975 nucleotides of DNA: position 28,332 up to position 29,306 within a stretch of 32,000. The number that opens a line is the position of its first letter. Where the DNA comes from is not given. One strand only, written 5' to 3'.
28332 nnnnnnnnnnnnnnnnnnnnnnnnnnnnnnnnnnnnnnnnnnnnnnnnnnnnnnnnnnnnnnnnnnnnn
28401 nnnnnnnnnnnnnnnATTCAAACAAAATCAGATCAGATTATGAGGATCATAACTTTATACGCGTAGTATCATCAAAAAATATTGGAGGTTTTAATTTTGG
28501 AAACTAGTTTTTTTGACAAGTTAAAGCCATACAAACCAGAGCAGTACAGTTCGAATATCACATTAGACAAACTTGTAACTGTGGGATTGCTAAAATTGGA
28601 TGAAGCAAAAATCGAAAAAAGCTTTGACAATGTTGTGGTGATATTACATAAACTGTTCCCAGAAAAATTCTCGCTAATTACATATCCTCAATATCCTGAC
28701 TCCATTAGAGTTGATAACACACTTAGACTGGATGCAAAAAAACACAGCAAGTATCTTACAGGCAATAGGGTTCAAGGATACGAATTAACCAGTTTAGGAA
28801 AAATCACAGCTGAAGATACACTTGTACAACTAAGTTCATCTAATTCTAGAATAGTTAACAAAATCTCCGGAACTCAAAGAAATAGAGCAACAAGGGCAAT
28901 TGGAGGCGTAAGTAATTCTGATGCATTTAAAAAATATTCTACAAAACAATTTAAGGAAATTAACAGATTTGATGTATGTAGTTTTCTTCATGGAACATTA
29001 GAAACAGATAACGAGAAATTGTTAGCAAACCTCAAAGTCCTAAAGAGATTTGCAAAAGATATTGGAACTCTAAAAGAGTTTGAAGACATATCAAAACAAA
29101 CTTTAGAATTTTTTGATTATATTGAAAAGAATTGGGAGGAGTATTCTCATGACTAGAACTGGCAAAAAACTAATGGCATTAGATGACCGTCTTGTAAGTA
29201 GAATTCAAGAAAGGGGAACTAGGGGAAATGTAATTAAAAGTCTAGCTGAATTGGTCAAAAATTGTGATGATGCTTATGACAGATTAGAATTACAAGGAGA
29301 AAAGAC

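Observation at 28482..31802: Three-gene cassette built around a MORC-like GHKL ATPase: candidate undescribed defence / MGE-conflict system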

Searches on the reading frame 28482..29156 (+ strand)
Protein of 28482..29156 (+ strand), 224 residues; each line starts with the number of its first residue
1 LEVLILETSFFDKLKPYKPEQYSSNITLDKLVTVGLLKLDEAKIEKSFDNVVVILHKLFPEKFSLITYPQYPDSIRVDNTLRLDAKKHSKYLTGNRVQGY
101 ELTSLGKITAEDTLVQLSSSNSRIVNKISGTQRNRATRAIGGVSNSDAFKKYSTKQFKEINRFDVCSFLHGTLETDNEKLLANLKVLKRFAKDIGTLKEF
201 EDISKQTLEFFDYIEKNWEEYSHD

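Call 3: search_protein_families(library=pfam, proteins=[window:28482-29156:+], max_evalue=1)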
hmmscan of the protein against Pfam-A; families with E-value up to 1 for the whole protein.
window:28482-29156:+ (224 aa): 1 family
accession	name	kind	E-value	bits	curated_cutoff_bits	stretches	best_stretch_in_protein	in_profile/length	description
PF20205.3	DUF6567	-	0.0017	18.7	27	1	110-162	32-84/123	Family of unknown function (DUF6567)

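Call 4: search_protein_families(library=padloc, proteins=[window:28482-29156:+], max_evalue=1)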
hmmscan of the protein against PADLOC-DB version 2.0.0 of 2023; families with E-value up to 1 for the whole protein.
window:28482-29156:+ (224 aa): 0 families

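Call 6: search_protein_families(library=phrogs, proteins=[window:28482-29156:+], max_evalue=1)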
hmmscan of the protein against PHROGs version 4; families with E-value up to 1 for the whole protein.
window:28482-29156:+ (224 aa): 1 family
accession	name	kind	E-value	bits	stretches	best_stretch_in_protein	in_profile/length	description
phrog_37459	-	unknown function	0.11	13.7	1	184-214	9-39/45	-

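Call 7: search_protein_families(library=ncbifam, proteins=[window:28482-29156:+], max_evalue=1)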
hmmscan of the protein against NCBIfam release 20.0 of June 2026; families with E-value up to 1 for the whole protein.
window:28482-29156:+ (224 aa): 0 families

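Call 23: find_homologous_proteins(query=window:28482-29156:+, max_evalue=0.001)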
Query window:28482-29156:+ (224 aa): 48 proteins with E <= 0.001 among 393 candidates.
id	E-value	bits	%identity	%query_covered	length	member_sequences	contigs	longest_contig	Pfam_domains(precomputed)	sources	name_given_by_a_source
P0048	9.8e-138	475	100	98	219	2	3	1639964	-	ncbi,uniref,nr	ncbi:hypothetical protein NKOR_00625 [Candidatus Nitrosopumilus koreensis AR1]|uniref:Uncharacterize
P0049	5.3e-113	394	82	96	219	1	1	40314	-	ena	-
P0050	1.2e-105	370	75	98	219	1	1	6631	-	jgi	-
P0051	4.0e-75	270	57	98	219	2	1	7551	-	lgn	-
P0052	5.2e-75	270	56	100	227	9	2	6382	-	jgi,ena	-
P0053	1.6e-74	268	60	96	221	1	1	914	-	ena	-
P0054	4.8e-72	260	57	98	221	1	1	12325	-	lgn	-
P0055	1.6e-71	258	55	98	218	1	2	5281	-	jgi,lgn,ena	jgi:hypothetical protein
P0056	2.6e-71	258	55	98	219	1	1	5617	-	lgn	-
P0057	1.1e-70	255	57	96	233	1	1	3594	-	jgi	-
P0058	4.4e-70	254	55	97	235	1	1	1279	-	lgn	-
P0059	2.2e-68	248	52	96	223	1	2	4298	-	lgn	-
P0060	2.2e-67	245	56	95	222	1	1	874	-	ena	-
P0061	3.6e-67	244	56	96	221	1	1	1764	-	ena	-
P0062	4.7e-66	240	52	94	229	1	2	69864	-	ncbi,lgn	-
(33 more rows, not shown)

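Call 52: predict_structure(alignment_id=A2)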
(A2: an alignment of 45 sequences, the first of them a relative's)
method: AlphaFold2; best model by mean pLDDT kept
length: 219 residues; sequences in the alignment: 45
mean_pLDDT: 79.2   pTM: 0.50
mean pLDDT of the five models: 79.2, 78.3, 77.8, 71.0, 69.5
residues with pLDDT >= 90: 3; 70-90: 187; 50-70: 21; < 50: 8
segments of 3 or more residues with pLDDT < 50: 116-122
pLDDT, mean of each block of 10 residues (from residue 1): 72 80 87 86 87 85 81 80 69 72 80 59 57 79 87 84 84 86 84 79 89 76
secondary structure, 60 per line:
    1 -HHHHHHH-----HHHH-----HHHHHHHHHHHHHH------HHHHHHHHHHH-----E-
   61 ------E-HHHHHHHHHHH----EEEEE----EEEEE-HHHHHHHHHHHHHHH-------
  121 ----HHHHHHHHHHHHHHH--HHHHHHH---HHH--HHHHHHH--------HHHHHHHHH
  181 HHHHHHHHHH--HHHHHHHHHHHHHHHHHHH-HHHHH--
elements in order: H2-8 H14-17 H23-36 H43-53 H69-79 E84-88 E93-97 H99-113 H125-139 H142-148 H157-163 H172-190 H193-211 H213-217

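Call 56: fold_search(model_id=the predicted structure, library=pdb)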
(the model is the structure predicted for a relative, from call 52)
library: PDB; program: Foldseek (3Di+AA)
matches with E <= 10: 298; with E <= 0.001: 0
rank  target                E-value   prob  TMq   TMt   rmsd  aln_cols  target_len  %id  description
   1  9gm7_D                4.1e-02  0.77  0.30  0.23  19.3       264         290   15  MukBEF in a nucleotide-bound state with open neck gate (monomer) (released 2025-03-26)
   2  3rpu_X                5.6e-02  0.69  0.28  0.21  18.2       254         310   18  Crystal structure of the MukE-MukF complex (released 2012-03-14)
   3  3euh_B                9.7e-02  0.72  0.31  0.22  19.1       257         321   14  Crystal Structure of the MukE-MukF Complex (released 2009-01-20)
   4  4hv6_B                1.7e-01  0.87  0.28  0.44  14.8       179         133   14  Structure of MNTR H77A mutant in apo- and mn-bound forms (released 2012-11-21)
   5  7dvs_B                2.1e-01  0.90  0.30  0.44  14.3       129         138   13  Crystal structure of Apo (heme-free) PefR (released 2021-09-29)
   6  3euh_A                2.1e-01  0.72  0.32  0.24  11.8       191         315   12  Crystal Structure of the MukE-MukF Complex (released 2009-01-20)
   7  6kta_B                2.3e-01  0.60  0.24  0.35  15.8       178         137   13  Crystal structure of B. halodurans MntR in apo form (released 2019-12-04)
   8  1t98_A                2.5e-01  0.33  0.29  0.24  19.0       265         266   15  Crystal Structure of MukF(1-287) (released 2005-05-24)
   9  9gmb_D                2.5e-01  0.30  0.27  0.21  19.5       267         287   15  MukEF in complex with the phage protein gp5.9 (released 2025-03-26)
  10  3eco_A                2.9e-01  0.85  0.30  0.45  13.0       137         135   16  Crystal structure of MepR, a transcription regulator of the Staphylococcus aureus multidrug efflux pump MepA (released 2009-02-10)
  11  7dvu                  2.9e-01  0.85  0.30  0.44  15.0       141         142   16  Crystal structure of heme sensor protein PefR in complex with heme and cyanide (released 2021-09-29)
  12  8h7a_F                3.2e-01  0.99  0.26  0.66   7.4        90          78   13  Crystal structure of the dimer form KAT6A WH domain with its bound double stranded DNA (released 2023-01-18)
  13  3rpu_A                3.4e-01  0.25  0.27  0.21  18.4       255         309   14  Crystal structure of the MukE-MukF complex (released 2012-03-14)
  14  5u8j_A                4.0e-01  0.47  0.28  0.34  12.8       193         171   14  Crystal structure of a protein of unknown function ECL_02571 involved in membrane biogenesis from Enterobacter cloacae (released 2017-01-18)
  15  7dvt                  4.4e-01  0.85  0.28  0.40  14.9       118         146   18  Crystal structure of heme sensor protein PefR in complex with heme and carbon monoxide (released 2021-09-29)
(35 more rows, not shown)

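Call 65: search_protein_representatives(alignment_id=A2)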
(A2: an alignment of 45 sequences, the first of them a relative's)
Query: 45 sequences, 221 profile positions. Proteins with E-value up to 0.001 (for the whole library): 566; up to 1e-10: 311; up to 1e-30: 31. The best 150 are listed.
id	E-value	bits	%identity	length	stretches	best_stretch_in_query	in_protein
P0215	1.1e-76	273.6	-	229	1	3-220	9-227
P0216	2.9e-72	259.1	-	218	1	2-220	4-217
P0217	1.4e-70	253.6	-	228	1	3-218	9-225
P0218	3.9e-70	252.2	-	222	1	4-218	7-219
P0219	1.0e-67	244.2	-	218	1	5-218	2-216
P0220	1.7e-61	223.9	-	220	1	3-220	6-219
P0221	1.6e-58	214.2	-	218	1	3-220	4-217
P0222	9.0e-55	201.9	-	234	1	3-220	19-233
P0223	5.2e-54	199.4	-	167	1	53-220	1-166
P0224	9.1e-54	198.6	-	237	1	3-218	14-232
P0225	9.9e-52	192.0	-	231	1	3-220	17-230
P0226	2.1e-50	187.6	-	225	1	3-217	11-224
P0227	1.6e-49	184.7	-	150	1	70-220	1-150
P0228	1.3e-39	152.4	-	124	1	103-220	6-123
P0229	5.1e-39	150.4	-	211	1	3-193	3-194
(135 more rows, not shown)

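Call 91: search_protein_families(library=pfam, alignment_id=A2, max_evalue=0.1)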
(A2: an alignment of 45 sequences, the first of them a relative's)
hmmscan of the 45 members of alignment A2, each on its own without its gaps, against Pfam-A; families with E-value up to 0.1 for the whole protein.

A. member 1, P0048 (219 aa): 1 family
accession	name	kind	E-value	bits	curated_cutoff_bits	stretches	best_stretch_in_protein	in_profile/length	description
PF20205.3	DUF6567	-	0.0016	18.8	27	1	105-157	32-84/123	Family of unknown function (DUF6567)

B. families by the number of members that match (of 45 scanned): 10 families
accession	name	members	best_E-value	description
PF13419.12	HAD_2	7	0.012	Haloacid dehalogenase-like hydrolase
PF18600.6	Ezh2_MCSS_fung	2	0.0014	Fungal MCSS domain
PF20205.3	DUF6567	1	0.0016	Family of unknown function (DUF6567)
PF23067.1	MG280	1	0.0022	Uncharacterised protein MG280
PF24742.1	ARM_CUL7_CUL9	1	0.027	CUL7/CUL9 ARM repeat domain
PF01104.22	Bunya_NS-S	1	0.032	Bunyavirus non-structural protein NS-s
PF03542.21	Tuberin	1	0.042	Tuberin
PF23404.1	FAZ1_C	1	0.046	FAZ1, C-terminal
PF05995.18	CDO_I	1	0.069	Cysteine dioxygenase type I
PF07576.18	BRAP2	1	0.098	BRCA1-associated protein 2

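Call 92: search_solved_structures(query=A2, max_evalue=10, show_alignments=1)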
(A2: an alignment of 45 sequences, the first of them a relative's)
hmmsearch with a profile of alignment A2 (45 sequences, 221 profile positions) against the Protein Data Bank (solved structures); distinct sequences matched with E-value up to 10: 3.
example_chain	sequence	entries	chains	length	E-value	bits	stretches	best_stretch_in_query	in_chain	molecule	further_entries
1orj_A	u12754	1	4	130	0.18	14.5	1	155-220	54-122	flagellar protein FliS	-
1ory_A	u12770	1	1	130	0.23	14.1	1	155-220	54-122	flagellar protein FliS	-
4iwb_A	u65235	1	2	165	0.35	13.5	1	155-220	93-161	FliC, FliS chimera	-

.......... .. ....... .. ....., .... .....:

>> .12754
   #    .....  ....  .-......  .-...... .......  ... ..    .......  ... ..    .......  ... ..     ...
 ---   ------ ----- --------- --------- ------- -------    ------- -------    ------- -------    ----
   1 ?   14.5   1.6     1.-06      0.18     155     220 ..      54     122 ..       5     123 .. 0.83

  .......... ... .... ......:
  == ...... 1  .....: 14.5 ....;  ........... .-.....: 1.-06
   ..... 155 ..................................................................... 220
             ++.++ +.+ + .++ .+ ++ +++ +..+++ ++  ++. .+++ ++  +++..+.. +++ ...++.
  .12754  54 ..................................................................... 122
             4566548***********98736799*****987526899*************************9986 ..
